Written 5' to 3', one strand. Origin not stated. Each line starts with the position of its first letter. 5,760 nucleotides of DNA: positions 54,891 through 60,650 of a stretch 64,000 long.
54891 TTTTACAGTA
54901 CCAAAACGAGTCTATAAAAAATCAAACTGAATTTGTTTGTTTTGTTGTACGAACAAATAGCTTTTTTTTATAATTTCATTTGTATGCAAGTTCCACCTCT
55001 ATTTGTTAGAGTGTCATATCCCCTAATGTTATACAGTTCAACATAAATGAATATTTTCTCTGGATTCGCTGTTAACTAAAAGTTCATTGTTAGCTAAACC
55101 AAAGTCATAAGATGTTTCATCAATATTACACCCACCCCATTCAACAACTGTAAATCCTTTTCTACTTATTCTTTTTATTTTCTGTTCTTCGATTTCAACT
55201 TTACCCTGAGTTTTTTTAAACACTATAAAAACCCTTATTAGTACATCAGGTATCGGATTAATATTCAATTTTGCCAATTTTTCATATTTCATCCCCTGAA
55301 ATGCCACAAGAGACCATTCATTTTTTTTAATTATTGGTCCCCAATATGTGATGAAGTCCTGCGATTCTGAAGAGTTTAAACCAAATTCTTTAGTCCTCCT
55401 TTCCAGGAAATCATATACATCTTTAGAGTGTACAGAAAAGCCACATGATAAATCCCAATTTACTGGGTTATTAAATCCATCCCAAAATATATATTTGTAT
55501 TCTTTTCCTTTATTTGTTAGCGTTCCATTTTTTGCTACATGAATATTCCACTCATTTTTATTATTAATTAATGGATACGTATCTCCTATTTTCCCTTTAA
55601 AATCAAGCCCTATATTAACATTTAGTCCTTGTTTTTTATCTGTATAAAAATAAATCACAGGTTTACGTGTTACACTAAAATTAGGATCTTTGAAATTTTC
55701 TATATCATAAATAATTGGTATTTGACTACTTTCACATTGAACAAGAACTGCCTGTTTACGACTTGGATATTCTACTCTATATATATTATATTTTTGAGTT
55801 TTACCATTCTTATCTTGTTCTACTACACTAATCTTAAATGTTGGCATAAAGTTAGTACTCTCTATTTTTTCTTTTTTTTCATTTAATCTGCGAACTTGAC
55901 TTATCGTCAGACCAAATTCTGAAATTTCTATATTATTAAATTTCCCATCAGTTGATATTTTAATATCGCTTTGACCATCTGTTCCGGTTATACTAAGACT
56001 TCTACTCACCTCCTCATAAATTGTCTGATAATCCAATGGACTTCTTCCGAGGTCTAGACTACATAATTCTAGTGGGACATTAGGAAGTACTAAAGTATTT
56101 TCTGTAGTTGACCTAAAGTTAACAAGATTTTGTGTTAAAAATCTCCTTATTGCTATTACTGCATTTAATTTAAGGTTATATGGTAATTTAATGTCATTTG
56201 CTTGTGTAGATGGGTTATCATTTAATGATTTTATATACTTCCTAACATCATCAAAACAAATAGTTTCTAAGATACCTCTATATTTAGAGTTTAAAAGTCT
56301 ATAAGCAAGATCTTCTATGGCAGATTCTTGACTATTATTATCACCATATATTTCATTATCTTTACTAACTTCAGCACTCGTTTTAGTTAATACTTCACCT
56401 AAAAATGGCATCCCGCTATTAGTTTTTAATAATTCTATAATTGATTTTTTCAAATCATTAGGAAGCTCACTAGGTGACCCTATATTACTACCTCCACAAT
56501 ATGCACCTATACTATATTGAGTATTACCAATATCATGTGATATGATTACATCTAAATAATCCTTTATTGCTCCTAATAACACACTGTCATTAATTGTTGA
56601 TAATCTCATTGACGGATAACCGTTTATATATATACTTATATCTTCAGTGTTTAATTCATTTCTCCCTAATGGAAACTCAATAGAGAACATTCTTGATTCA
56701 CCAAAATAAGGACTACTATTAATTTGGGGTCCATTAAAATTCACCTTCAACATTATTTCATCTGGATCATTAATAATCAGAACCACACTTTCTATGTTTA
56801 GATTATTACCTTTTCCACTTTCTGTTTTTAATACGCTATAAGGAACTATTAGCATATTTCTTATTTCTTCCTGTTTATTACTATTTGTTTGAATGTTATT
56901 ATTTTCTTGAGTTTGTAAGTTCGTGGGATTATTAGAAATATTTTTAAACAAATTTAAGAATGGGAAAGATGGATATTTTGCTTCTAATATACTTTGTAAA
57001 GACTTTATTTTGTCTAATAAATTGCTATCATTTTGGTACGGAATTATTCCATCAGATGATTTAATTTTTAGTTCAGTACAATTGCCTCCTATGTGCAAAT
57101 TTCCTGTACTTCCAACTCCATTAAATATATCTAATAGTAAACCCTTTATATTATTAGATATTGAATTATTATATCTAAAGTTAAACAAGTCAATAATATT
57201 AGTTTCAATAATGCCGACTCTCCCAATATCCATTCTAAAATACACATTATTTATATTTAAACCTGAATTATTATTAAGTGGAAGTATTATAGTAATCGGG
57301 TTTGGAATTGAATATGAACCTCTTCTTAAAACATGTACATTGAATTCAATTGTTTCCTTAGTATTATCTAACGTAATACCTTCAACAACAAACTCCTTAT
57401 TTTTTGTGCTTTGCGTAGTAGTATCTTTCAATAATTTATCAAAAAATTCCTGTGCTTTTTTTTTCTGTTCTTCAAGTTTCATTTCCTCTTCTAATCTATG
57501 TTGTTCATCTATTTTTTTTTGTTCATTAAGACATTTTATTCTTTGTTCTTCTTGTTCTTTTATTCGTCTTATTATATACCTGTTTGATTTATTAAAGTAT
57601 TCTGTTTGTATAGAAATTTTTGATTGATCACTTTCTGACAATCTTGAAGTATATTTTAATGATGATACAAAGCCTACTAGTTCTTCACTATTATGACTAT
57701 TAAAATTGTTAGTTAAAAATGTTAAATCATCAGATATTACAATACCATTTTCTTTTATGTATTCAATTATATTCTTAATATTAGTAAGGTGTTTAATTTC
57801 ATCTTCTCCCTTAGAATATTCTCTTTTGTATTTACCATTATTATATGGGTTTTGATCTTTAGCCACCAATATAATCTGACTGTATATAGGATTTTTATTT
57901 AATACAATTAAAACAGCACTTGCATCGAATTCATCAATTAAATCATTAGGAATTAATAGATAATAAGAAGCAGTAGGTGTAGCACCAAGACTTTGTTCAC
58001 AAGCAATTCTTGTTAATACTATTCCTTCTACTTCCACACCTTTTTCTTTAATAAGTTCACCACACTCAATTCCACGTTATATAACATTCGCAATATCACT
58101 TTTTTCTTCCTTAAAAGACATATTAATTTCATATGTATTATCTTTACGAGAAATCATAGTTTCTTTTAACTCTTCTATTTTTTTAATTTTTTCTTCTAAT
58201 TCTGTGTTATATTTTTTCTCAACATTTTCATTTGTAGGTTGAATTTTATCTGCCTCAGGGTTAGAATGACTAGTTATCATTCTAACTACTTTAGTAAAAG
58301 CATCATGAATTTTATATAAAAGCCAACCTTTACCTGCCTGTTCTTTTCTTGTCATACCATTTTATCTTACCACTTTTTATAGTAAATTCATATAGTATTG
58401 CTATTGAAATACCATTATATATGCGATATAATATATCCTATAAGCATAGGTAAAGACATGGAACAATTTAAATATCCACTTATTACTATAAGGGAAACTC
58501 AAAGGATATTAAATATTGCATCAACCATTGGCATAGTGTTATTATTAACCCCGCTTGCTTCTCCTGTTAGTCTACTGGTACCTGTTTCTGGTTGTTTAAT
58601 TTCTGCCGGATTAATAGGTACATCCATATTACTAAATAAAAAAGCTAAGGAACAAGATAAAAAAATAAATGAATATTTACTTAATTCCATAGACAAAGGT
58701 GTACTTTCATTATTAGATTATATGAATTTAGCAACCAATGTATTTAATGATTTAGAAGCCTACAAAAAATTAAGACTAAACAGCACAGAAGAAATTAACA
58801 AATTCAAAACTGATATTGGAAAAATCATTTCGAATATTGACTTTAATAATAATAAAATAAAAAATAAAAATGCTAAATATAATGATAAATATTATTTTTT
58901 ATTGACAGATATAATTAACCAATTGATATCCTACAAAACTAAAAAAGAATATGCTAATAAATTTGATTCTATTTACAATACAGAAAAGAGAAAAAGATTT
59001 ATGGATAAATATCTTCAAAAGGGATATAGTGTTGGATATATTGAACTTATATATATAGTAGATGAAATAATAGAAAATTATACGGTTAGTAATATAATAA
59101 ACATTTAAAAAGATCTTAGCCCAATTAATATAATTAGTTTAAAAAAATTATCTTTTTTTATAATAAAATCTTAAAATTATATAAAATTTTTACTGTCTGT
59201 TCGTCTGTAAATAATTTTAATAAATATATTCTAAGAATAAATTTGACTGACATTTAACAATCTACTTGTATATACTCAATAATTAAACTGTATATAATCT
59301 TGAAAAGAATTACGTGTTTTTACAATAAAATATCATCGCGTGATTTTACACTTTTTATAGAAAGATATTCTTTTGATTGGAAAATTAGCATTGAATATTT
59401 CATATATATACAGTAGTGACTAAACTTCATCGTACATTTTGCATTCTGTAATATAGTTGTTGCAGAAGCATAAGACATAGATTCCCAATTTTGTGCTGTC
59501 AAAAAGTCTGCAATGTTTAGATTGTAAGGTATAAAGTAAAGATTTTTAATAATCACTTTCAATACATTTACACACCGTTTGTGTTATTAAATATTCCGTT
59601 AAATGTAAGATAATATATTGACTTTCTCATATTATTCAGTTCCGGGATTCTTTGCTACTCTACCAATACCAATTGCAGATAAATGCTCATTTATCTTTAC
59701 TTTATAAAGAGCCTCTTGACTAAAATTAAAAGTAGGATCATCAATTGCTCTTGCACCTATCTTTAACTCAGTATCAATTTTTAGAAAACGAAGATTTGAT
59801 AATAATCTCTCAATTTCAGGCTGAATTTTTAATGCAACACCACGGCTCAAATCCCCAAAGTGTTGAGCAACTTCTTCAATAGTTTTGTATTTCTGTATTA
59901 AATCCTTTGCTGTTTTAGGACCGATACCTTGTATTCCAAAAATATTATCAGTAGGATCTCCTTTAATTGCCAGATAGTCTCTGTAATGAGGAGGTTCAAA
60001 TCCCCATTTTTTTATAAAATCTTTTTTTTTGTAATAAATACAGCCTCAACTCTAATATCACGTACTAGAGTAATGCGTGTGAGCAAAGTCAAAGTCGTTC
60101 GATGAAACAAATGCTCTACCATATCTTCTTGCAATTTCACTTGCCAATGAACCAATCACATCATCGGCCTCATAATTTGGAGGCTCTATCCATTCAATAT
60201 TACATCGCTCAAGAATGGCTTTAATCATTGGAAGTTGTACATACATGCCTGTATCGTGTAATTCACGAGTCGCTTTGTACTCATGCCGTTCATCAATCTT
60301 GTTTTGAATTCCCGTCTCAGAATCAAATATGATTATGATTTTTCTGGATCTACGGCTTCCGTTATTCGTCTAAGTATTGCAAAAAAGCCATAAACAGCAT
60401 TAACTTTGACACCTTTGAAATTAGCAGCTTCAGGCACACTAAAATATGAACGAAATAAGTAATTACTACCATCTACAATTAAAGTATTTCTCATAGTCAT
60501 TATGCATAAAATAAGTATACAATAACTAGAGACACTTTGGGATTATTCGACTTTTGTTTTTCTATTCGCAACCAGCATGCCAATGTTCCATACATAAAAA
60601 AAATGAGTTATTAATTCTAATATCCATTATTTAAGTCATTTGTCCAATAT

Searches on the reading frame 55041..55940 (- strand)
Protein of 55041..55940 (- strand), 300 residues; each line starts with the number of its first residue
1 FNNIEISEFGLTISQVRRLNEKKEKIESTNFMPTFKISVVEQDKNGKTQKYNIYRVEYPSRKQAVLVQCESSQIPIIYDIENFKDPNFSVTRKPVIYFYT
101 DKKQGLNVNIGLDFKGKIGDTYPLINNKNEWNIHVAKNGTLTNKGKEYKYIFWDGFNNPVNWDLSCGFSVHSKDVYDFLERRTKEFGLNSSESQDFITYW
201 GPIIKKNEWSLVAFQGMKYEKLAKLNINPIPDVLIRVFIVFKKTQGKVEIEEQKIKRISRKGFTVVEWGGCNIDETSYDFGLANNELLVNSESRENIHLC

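Call 28: find_homologous_proteins(query=window:55041-55940:-, max_evalue=1e-10)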
Query window:55041-55940:- (300 aa): 286 proteins with E <= 1e-10 among 763 candidates; the best 120 are listed.
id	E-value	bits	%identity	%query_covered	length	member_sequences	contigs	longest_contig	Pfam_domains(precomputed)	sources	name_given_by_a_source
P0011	3.1e-52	196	37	60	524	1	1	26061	-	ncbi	-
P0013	3.8e-47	179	42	72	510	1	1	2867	-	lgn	-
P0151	2.0e-44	170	45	63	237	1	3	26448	-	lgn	-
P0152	2.2e-44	170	39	74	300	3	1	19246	PF19127.7,PF01473.27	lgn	-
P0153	2.8e-44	170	45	60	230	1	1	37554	-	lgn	-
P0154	4.1e-44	169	44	64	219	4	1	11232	-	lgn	-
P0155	5.0e-44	169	43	65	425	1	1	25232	PF19127.7,PF01473.27,PF19085.7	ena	-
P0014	8.0e-44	168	45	62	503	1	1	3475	-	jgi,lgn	-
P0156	2.1e-43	167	42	61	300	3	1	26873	PF19127.7,PF01473.27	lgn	-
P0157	7.4e-43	165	45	61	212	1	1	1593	-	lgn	-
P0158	2.2e-42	164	41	64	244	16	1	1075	-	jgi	jgi:hypothetical protein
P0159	2.5e-42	163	41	67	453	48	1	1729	-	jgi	jgi:hypothetical protein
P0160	4.4e-42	163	44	60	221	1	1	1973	-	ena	-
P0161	4.9e-42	162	46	61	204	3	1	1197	-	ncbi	ncbi:MAG: hypothetical protein RRY54_08150 [Angelakisella sp.]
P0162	6.8e-42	162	45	61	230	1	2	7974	-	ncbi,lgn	-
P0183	2.6e-39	153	44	61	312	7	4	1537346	-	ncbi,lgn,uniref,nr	ncbi:MAG: hypothetical protein MNSN_06850 [Minisyncoccus archaeiphilus]|uniref:hypothetical protein 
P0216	5.9e-37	146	43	61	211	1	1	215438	-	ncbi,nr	ncbi:MAG: hypothetical protein IKW88_06885 [Clostridiales bacterium]|nr:hypothetical protein [Clostr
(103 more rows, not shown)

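Call 84: find_encoding_contigs(protein=P0183, flank=7000, max_places=1)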
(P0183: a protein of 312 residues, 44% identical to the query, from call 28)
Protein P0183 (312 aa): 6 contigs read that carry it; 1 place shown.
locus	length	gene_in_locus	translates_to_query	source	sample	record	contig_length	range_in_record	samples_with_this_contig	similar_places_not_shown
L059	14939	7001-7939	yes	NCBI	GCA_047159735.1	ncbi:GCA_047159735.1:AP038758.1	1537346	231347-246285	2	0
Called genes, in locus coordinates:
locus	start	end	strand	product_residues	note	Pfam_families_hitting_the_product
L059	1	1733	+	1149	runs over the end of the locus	PF13385:Laminin_G_3, PF21722:Gly_rich_2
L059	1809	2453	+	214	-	-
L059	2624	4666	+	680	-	PF00496:SBP_bac_5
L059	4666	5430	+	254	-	-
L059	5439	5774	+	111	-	PF04266:ASCH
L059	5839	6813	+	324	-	PF07719:TPR_2 (faint), PF13428:TPR_14 (faint), PF13181:TPR_8 (faint), PF14559:TPR_19 (faint)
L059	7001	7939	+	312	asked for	-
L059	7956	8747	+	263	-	-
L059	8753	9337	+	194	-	-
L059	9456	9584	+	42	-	-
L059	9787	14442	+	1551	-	PF10102:DUF2341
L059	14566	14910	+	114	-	PF03551:PadR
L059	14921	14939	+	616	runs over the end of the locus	PF04024:PspC, PF22571:LiaI-LiaF-TM_PspC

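Call 85: find_encoding_contigs(protein=P0216, flank=7000, max_places=1)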
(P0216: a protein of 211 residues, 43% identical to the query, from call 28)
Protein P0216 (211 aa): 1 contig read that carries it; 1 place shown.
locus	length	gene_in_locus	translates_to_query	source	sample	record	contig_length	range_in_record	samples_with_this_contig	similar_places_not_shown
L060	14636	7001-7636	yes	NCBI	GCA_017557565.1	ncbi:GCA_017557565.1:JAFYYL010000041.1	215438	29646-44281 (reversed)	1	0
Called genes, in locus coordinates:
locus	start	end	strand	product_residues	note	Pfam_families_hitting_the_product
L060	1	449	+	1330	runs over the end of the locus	PF04997:RNA_pol_Rpb1_1, PF00623:RNA_pol_Rpb1_2, PF04983:RNA_pol_Rpb1_3, PF05000:RNA_pol_Rpb1_4, PF04998:RNA_pol_Rpb1_5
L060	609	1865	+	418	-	PF06347:SH3_4 (faint), PF08239:SH3_3, PF00877:NLPC_P60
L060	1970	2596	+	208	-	PF04961:FTCD_C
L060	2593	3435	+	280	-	PF00763:THF_DHG_CYH, PF02882:THF_DHG_CYH_C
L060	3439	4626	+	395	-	PF05958:tRNA_U5-meth_tr, PF02475:TRM5-TYW2_MTfase (weak), PF13847:Methyltransf_31, PF09445:Methyltransf_15, PF13649:Methyltransf_25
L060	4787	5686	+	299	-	PF01381:HTH_3, PF12844:HTH_19 (weak), PF13443:HTH_26 (weak), PF13560:HTH_31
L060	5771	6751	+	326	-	-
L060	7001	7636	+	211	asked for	-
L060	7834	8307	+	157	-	PF01381:HTH_3, PF12844:HTH_19 (weak), PF22600:MTPAP-like_central (weak), PF01909:NTP_transf_2, PF18765:Polbeta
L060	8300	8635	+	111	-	PF01934:HepT-like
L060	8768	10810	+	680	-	-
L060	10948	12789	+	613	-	-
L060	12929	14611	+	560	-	-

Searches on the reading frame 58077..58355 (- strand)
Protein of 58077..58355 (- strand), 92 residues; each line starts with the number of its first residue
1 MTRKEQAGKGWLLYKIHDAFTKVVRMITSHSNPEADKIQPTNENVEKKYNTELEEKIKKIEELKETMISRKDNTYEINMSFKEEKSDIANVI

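Call 3: search_protein_families(library=pfam, proteins=[window:58077-58355:-], max_evalue=1)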
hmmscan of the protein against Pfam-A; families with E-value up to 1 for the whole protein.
window:58077-58355:- (92 aa): 2 families
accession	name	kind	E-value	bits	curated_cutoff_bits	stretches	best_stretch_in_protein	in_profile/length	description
PF15048.11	OSTbeta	-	0.018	15.5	27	1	36-86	63-115/122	Organic solute transporter subunit beta protein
PF20682.3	Hanta_Gc_C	-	0.15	12.2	28.5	1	24-80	111-168/229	Hantavirus glycoprotein Gc, C-terminal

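Call 4: search_protein_families(library=padloc, proteins=[window:58077-58355:-], max_evalue=1)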
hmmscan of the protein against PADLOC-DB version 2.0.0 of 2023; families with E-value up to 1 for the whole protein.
window:58077-58355:- (92 aa): 1 family
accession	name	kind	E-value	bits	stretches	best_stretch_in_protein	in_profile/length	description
PDLC02290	AbiEii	-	0.0055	14.2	1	20-86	170-236/290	AbiEii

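Call 5: search_protein_families(library=ncbifam, proteins=[window:58077-58355:-], max_evalue=1)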
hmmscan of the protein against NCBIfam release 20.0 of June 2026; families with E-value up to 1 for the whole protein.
window:58077-58355:- (92 aa): 0 families

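Call 38: list_cluster_members(proteins=[P0001, window:58077-58355:-, window:58398-59108:+])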
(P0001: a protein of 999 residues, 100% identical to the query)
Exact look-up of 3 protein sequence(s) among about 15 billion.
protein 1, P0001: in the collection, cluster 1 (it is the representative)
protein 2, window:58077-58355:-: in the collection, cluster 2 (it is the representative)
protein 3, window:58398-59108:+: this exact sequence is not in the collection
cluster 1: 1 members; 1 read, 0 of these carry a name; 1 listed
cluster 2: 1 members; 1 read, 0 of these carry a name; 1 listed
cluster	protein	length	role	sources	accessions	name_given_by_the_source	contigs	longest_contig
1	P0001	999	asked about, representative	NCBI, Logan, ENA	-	-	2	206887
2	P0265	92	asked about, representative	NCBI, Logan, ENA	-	-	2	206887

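Call 64: search_protein_families(library=phrogs, proteins=[window:58077-58355:-], max_evalue=0.1)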
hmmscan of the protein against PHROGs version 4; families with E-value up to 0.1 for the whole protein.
window:58077-58355:- (92 aa): 0 families

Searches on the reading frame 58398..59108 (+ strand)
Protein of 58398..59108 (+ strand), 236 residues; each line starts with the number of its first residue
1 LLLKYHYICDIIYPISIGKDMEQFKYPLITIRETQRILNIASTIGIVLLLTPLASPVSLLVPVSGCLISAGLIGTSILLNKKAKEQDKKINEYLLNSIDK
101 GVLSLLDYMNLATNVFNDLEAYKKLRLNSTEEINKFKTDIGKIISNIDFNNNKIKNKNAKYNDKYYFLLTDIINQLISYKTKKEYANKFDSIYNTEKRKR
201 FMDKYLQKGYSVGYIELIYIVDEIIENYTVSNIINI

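Call 3: search_protein_families(library=pfam, proteins=[window:58398-59108:+], max_evalue=1)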
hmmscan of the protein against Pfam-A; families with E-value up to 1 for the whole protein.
window:58398-59108:+ (236 aa): 1 family
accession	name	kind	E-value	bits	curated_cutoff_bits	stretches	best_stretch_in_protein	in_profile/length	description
PF03873.18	RseA_C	-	0.19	12.5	23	0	54-95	14-47/55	Anti sigma-E protein RseA, C-terminal domain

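Call 4: search_protein_families(library=padloc, proteins=[window:58398-59108:+], max_evalue=1)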
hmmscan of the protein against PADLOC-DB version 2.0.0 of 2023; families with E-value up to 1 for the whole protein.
window:58398-59108:+ (236 aa): 1 family
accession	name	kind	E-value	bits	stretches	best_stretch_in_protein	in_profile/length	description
PDLC04920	PDC-S13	-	0.0056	14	1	149-189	10-50/286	-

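Call 5: search_protein_families(library=ncbifam, proteins=[window:58398-59108:+], max_evalue=1)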
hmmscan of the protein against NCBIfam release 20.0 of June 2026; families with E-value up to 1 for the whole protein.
window:58398-59108:+ (236 aa): 1 family
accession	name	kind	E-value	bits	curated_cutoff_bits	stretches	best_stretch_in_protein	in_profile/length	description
NF002302.0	PRK01222.2-2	equivalog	0.019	15.2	172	1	70-172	22-122/193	phosphoribosylanthranilate isomerase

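Call 64: search_protein_families(library=phrogs, proteins=[window:58398-59108:+], max_evalue=0.1)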
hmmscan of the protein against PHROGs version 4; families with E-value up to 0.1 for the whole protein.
window:58398-59108:+ (236 aa): 1 family
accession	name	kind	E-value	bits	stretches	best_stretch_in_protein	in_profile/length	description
phrog_25204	-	unknown function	0.034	15.2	1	128-203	25-99/115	-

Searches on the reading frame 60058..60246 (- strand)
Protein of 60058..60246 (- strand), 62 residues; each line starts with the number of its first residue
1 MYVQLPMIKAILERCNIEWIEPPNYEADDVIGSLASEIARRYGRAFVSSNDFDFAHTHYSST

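Call 83: search_protein_families(library=pfam, proteins=[window:60058-60246:-], max_evalue=0.01)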
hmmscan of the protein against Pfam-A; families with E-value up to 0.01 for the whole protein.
window:60058-60246:- (62 aa): 1 family
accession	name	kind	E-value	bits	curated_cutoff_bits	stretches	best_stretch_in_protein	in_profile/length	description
PF02739.22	5_3_exonuc_N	-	1.1e-11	45.1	34.3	1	3-55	83-135/164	5'-3' exonuclease, N-terminal resolvase-like domain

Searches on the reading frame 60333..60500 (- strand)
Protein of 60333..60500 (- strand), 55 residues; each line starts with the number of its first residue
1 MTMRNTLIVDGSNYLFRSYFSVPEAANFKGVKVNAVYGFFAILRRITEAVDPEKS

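Call 83: search_protein_families(library=pfam, proteins=[window:60333-60500:-], max_evalue=0.01)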
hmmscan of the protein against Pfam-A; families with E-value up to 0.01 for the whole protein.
window:60333-60500:- (55 aa): 1 family
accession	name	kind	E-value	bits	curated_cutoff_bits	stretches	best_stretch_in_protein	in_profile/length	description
PF02739.22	5_3_exonuc_N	-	5.4e-10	39.7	34.3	1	6-53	2-50/164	5'-3' exonuclease, N-terminal resolvase-like domain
